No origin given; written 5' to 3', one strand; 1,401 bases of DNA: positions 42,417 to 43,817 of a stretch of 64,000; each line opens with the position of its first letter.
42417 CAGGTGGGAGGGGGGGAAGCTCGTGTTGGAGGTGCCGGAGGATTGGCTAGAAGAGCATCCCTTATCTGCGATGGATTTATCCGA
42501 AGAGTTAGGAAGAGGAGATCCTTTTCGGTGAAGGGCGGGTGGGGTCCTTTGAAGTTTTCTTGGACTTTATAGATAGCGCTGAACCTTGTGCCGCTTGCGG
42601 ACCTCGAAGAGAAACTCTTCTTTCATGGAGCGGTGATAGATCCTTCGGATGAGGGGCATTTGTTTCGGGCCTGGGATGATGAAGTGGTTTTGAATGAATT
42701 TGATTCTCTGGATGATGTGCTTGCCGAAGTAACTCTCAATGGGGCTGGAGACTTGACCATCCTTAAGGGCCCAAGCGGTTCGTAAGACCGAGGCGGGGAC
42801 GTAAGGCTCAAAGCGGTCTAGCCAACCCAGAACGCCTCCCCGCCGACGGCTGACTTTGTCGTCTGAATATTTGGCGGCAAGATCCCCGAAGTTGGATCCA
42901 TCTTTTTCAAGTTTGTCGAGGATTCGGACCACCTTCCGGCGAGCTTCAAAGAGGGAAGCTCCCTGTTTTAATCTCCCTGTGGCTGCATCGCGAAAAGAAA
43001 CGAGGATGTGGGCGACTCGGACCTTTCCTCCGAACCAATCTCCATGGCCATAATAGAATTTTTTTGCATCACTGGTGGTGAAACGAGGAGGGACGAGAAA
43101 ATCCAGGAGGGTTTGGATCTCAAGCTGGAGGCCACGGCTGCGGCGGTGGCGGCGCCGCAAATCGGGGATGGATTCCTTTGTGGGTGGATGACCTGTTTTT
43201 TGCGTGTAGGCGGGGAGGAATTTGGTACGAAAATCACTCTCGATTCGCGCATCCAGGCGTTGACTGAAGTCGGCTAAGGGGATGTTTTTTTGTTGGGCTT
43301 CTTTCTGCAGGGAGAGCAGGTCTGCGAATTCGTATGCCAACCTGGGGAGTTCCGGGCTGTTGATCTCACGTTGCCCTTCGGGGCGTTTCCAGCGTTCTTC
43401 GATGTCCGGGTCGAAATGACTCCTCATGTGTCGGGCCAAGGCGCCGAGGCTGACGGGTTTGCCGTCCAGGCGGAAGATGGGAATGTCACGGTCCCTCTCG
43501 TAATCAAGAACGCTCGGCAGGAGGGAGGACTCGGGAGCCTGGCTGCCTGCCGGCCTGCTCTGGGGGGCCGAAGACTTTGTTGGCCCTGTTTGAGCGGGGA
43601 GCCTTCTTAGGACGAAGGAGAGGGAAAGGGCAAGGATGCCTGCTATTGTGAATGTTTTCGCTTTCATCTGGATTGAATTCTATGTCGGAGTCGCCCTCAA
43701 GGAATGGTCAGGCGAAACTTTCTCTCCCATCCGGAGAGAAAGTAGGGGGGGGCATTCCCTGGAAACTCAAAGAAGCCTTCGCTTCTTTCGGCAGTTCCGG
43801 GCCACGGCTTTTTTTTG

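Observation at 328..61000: Oriented, hyper-abundant word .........(AT) written through genes in all three reading frames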

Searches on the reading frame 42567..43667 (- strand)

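Call 35: search_protein_families(library=pfam, proteins=[window:42567-43667:-])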
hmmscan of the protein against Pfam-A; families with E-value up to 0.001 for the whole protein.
window:42567-43667:- (366 aa): 2 families
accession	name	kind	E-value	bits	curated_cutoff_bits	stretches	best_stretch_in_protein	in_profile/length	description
PF13616.12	Rotamase_3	-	1.6e-16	61.3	22.5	1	214-320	14-111/116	PPIC-type PPIASE domain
PF00639.27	Rotamase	-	2.9e-16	60.7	21.7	1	220-322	1-96/97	PPIC-type PPIASE domain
